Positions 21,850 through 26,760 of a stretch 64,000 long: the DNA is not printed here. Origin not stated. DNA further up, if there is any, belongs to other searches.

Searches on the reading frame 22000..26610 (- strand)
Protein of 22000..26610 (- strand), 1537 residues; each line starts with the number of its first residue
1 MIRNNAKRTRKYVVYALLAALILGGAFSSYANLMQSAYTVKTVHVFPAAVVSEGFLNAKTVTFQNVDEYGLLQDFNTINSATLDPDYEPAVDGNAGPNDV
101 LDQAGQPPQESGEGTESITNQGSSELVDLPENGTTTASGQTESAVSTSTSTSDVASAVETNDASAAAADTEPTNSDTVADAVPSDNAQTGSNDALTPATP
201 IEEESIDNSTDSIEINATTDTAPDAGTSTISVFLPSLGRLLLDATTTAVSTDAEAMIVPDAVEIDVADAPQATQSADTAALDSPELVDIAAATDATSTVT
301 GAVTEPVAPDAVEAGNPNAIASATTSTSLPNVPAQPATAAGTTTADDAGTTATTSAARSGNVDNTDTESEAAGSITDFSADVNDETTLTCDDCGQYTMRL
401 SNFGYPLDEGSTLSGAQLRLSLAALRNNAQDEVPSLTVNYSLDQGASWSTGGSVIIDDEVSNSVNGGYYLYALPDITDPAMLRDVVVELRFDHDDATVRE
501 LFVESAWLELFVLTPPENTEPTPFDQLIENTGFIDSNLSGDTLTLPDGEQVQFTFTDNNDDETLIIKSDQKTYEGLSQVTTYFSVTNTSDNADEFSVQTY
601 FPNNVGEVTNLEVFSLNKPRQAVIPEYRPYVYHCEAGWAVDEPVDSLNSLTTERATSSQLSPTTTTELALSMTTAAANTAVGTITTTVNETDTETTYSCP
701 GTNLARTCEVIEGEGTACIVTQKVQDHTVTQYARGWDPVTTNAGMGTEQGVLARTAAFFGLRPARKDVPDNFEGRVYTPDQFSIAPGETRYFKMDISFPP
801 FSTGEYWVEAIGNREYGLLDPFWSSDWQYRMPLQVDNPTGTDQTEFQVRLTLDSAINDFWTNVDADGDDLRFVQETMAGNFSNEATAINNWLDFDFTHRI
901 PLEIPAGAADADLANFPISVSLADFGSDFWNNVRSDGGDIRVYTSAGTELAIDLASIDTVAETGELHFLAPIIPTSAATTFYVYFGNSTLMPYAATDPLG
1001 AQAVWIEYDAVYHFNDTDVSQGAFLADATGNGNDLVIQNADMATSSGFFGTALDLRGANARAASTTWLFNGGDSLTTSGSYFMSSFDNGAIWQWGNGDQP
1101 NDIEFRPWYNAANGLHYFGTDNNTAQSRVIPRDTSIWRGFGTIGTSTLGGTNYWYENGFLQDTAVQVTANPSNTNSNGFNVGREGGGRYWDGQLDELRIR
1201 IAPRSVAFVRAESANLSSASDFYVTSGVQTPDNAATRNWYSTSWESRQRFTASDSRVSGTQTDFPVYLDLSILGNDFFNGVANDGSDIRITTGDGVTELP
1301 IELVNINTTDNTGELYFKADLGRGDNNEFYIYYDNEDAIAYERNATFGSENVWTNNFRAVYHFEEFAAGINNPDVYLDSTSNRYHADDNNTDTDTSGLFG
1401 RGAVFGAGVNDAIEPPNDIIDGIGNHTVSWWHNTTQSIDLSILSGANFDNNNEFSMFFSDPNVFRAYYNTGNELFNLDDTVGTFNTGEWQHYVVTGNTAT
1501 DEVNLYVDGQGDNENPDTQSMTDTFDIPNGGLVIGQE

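Call 10: search_protein_families(library=pfam, proteins=[window:22000-26610:-])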
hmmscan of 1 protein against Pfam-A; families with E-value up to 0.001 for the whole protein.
window:22000-26610:- (1537 aa): 2 families
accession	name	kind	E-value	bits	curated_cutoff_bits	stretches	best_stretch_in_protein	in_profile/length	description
PF13385.13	Laminin_G_3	-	6.3e-12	46.3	27.6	1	1410-1524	4-114/151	Concanavalin A-like lectin/glucanases superfamily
PF10102.14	DUF2341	-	5.2e-09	36.9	23.4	0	936-1016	1-70/84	Domain of unknown function (DUF2341)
